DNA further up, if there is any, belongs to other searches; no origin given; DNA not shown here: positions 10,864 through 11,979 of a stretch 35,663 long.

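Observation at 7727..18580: Mo-hydroxylase + FdrA/DUF1116/DUF2877 + cyclase-hydrolase + CoA-transferase + amidase: candidate undescribed cyclic-ureide to oxalurate/oxamate/oxalate pathway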

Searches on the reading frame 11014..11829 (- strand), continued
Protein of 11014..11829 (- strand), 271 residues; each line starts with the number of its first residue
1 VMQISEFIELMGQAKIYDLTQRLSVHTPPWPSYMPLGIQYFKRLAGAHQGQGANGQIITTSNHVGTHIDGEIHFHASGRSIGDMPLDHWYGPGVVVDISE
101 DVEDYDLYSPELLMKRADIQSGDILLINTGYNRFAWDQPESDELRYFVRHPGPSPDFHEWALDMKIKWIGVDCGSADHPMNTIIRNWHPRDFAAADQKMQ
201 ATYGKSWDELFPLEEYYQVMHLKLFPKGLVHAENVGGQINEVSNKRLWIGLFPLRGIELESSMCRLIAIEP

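Call 44: find_encoding_contigs(protein=P0017, flank=10000, max_places=1)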
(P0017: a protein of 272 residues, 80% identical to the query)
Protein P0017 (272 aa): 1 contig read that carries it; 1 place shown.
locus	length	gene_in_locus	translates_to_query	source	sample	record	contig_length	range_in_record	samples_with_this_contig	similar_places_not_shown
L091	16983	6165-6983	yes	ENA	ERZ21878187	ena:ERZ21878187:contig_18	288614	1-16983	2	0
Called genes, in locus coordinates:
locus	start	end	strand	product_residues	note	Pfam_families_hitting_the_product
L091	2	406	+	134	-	?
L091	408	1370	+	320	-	PF02540:NAD_synthase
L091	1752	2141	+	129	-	PF00027:cNMP_binding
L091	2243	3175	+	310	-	PF11392:AllH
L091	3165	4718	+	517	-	PF27530:HMA_AllF_N, PF02629:CoA_binding (weak), PF00549:Ligase_CoA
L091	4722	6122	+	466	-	PF06545:AllG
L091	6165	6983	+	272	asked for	PF04199:Cyclase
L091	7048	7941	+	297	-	PF00941:FAD_binding_5, PF03450:CO_deh_flav_C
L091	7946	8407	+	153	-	PF01799:Fer2_2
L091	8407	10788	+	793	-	PF01315:Ald_Xan_dh_C, PF02738:MoCoBD_1, PF20256:MoCoBD_2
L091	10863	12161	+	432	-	PF01425:Amidase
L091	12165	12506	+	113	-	-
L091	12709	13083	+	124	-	PF00892:EamA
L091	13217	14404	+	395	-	PF00389:2-Hacid_dh, PF02826:2-Hacid_dh_C, PF07991:KARI_N (faint), PF03446:NAD_binding_2, PF03807:F420_oxidored (weak)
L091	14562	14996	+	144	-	PF00072:Response_reg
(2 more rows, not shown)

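Call 47: search_protein_families(library=pfam, proteins=[L087:6143-7558:+])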
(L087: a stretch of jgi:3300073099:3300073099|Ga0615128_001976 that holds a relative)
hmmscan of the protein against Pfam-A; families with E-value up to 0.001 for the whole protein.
L087:6143-7558:+ (471 aa): 1 family
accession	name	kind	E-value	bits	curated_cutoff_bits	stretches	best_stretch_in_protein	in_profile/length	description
PF00860.26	Xan_ur_permease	-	2.3e-52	178.5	27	1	23-414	1-383/389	Permease family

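Call 51: find_related_loci(query=window:11014-11829:-, collection=genome_contigs, flank=10000)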
Query window:11014-11829:- (271 aa) in genome_contigs; peptide patterns used: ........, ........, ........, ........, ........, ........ (x = any residue, [..] = any of these).
243 stretches matched a pattern; 213 encode a relative of the query (tblastn E <= 1e-3); the best 80 are kept; 80 distinct loci.
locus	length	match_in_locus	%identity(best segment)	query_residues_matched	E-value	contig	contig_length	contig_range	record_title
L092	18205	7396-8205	91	2-271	6e-174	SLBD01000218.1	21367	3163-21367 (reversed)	MAG: Kiritimatiellae bacterium isolate CSSed162cmB_431 CSSed16-2cmB-5220, whole genome shotgun sequence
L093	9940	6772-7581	90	2-271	2e-172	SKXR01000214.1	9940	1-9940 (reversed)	MAG: Kiritimatiellae bacterium isolate CSSed162cmB_250 CSSed16-2cmB-26118, whole genome shotgun sequence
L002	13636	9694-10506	89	1-271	4e-172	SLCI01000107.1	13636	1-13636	MAG: Kiritimatiellae bacterium isolate CSSed162cmB_494 CSSed16-2cmB-13840, whole genome shotgun sequence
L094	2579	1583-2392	85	2-271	4e-177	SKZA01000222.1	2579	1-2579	MAG: Kiritimatiellae bacterium isolate CSSed162cmB_311 CSSed16-2cmB-256375, whole genome shotgun sequence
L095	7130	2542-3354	80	1-271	7e-158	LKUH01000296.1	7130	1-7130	MAG: Candidatus Cloacimonas sp. SDB scaffold-3052, whole genome shotgun sequence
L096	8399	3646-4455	80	2-271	1e-157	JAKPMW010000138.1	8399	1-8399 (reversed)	MAG: Spirochaetota bacterium isolate JPAS_metabat.36 k141_163606, whole genome shotgun sequence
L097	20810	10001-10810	80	2-271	4e-157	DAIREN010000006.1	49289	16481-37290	MAG TPA_asm: Spirochaetota bacterium isolate CTOTU18291 NODE_632_length_49289_cov_8.690559, whole genome shotgun sequenc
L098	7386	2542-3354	78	1-271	2e-156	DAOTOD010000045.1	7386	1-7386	MAG TPA_asm: Bacteroidales bacterium isolate AMR_MDS_2878 NODE_8802_length_7386_cov_3.751057, whole genome shotgun seque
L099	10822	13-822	79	2-271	4e-156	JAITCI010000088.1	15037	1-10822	MAG: Spirochaetota bacterium isolate Nl494_bin20 k119_1689254, whole genome shotgun sequence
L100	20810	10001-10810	79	2-271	1e-154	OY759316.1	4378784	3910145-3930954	MAG: Candidatus Cloacimonadales bacterium isolate 8a64a5fc-8000-496d-8fb9-ab17f2428a55 genome assembly, chromosome: 1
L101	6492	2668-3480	80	1-271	2e-155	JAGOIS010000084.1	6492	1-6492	MAG: Candidatus Cloacimonadota bacterium isolate Go_SlDig_bin_132 Go_SlDig_38677_length_6492_cov_4.890809, whole genome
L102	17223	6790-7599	79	2-271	2e-154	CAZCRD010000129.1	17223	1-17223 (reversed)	MAG TPA_asm: uncultured Candidatus Cloacimonadota bacterium isolate SRP067234_co1_345 genome assembly, contig: k99_44942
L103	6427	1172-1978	80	2-270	9e-155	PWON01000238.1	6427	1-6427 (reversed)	MAG: Bacteroidales bacterium isolate CSSed10_38 CS-Sed10-C38562, whole genome shotgun sequence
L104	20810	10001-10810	79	2-271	6e-154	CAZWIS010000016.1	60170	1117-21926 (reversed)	MAG TPA_asm: uncultured Candidatus Cloacimonadota bacterium isolate binchicken_co168_130 genome assembly, contig: NODE_7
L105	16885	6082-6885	79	2-269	6e-154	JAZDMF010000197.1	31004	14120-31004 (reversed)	MAG: Bacteroidota bacterium isolate MEGAHIT-group-0.638 k141_3724404, whole genome shotgun sequence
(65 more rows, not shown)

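Call 64: find_encoding_contigs(protein=P0084, flank=10000, max_places=2)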
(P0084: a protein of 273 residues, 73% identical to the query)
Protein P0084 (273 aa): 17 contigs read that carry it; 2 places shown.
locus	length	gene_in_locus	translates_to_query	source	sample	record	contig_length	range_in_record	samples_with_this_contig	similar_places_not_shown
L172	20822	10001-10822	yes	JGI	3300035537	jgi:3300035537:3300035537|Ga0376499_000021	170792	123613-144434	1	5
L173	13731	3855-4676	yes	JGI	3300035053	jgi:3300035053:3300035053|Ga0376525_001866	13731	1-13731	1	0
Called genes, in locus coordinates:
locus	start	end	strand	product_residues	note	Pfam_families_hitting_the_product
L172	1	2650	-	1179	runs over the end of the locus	PF01855:POR_N, PF17147:PFOR_II, PF01558:POR, PF10371:EKR, PF12838:Fer4_7, PF13187:Fer4_9, PF13237:Fer4_10, PF02775:TPP_enzyme_C, +5 more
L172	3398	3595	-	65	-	-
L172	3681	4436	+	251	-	-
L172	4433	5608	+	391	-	PF00108:Thiolase_N, PF22691:Thiolase_C_1, PF02803:Thiolase_C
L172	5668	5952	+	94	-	PF01796:OB_ChsH2_C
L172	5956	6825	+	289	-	PF11392:AllH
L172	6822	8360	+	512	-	PF27530:HMA_AllF_N, PF02629:CoA_binding (weak), PF00549:Ligase_CoA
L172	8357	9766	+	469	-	PF06545:AllG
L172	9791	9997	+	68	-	-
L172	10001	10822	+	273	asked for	PF04199:Cyclase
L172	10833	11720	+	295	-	PF00941:FAD_binding_5, PF03450:CO_deh_flav_C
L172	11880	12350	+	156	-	PF00111:Fer2, PF01799:Fer2_2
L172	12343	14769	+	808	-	PF01315:Ald_Xan_dh_C, PF02738:MoCoBD_1, PF20256:MoCoBD_2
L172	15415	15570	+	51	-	PF04246:RseC_MucC (weak)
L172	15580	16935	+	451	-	PF13375:RnfC_N, PF01512:Complex1_51K, PF10531:SLBB, PF12838:Fer4_7 (weak), PF13183:Fer4_8 (weak)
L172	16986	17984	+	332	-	PF03116:NQR2_RnfD_RnfE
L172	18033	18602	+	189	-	PF04205:FMN_bind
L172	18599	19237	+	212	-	PF02508:Rnf-Nqr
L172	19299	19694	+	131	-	PF05635:23S_rRNA_IVP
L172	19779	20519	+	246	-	PF02508:Rnf-Nqr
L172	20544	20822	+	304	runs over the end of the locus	PF04060:FeS, PF13237:Fer4_10 (weak), PF13187:Fer4_9 (weak), PF14697:Fer4_21, PF25160:LdpA_Fe-S-bd, PF00037:Fer4, PF12797:Fer4_2 (weak), PF12837:Fer4_6, +2 more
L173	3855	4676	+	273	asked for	PF04199:Cyclase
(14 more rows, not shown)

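Call 92: predict_structure(alignment_id=A2)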
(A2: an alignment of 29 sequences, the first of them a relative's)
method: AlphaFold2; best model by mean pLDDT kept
length: 270 residues; sequences in the alignment: 29
mean_pLDDT: 71.9   pTM: 0.74
mean pLDDT of the five models: 71.9, 70.8, 69.5, 67.3, 66.3
residues with pLDDT >= 90: 75; 70-90: 91; 50-70: 36; < 50: 68
segments of 3 or more residues with pLDDT < 50: 23-81, 254-261
pLDDT, mean of each block of 10 residues (from residue 1): 88 90 46 35 37 34 43 35 74 96 91 96 93 83 80 87 89 60 72 90 87 62 65 83 93 52 80
secondary structure, 60 per line:
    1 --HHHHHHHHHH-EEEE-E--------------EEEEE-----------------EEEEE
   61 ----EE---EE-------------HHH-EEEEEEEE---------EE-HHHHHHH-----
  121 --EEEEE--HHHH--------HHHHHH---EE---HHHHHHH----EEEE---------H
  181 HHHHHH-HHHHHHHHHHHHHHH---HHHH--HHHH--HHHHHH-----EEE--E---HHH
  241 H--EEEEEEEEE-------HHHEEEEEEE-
elements in order: H3-12 E14-17 E34-38 E56-60 E89-96 H109-115 E123-127 H130-133 H142-147 H156-162 E167-170 H180-186 H188-202 H206-209 H212-215 H218-223 E229-231 H238-241 E244-252 E263-269

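Call 94: fold_search(model_id=the predicted structure, library=pdb)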
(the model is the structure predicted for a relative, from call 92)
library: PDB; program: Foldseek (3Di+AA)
matches with E <= 10: 207; with E <= 0.001: 21
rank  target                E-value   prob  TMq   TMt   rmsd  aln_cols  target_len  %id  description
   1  3krv_B                2.0e-09  1.00  0.50  0.65   6.7       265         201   18  The Structure Of Potential Metal-Dependent Hydrolase With Cyclase Activity (released 2010-01-05)
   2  1r61_A                2.1e-08  1.00  0.51  0.64   6.9       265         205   18  The structure of predicted metal-dependent hydrolase from Bacillus stearothermophilus (released 2004-03-30)
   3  4m8d_A                3.9e-08  1.00  0.54  0.55   7.9       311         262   16  Crystal structure of an isatin hydrolase bound to product analogue thioisatinate (released 2014-06-18)
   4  4m8d_D                5.0e-08  1.00  0.56  0.57   7.8       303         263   17  Crystal structure of an isatin hydrolase bound to product analogue thioisatinate (released 2014-06-18)
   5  3krv_A                5.3e-08  1.00  0.49  0.64   6.6       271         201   16  The Structure Of Potential Metal-Dependent Hydrolase With Cyclase Activity (released 2010-01-05)
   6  4j0n_A                5.7e-08  1.00  0.55  0.57   7.9       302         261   17  Crystal structure of a manganese dependent isatin hydrolase (released 2013-02-20)
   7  8hmo_A                6.4e-08  1.00  0.47  0.60   7.2       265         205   18  Crystal Structure of metal-dependent hydrolase complexed with manganese from Bacillus smithii (released 2023-12-06)
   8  4cob_A                9.9e-08  1.00  0.50  0.63   8.0       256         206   21  Crystal structure kynurenine formamidase from Pseudomonas aeruginosa (released 2014-04-02)
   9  4co9_C                1.1e-07  1.00  0.49  0.61   7.2       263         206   19  Crystal structure of kynurenine formamidase from Bacillus anthracis (released 2014-04-02)
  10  4m8d_B                1.2e-07  1.00  0.57  0.59   7.7       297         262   18  Crystal structure of an isatin hydrolase bound to product analogue thioisatinate (released 2014-06-18)
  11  4co9_A                1.3e-07  1.00  0.48  0.60   7.3       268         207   18  Crystal structure of kynurenine formamidase from Bacillus anthracis (released 2014-04-02)
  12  8hmo_F                1.6e-07  1.00  0.49  0.62   7.0       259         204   18  Crystal Structure of metal-dependent hydrolase complexed with manganese from Bacillus smithii (released 2023-12-06)
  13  5nna_C                1.8e-07  1.00  0.54  0.56   7.8       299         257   16  Isatin hydrolase A (IHA) from Labrenzia aggregata bound to benzyl benzoate (released 2018-05-16)
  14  4cog_A                2.0e-07  1.00  0.50  0.62   7.4       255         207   19  Crystal structure of kynurenine formamidase from Burkholderia cenocepacia (released 2014-04-02)
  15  5nna_D                2.0e-07  1.00  0.53  0.54   7.8       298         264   16  Isatin hydrolase A (IHA) from Labrenzia aggregata bound to benzyl benzoate (released 2018-05-16)
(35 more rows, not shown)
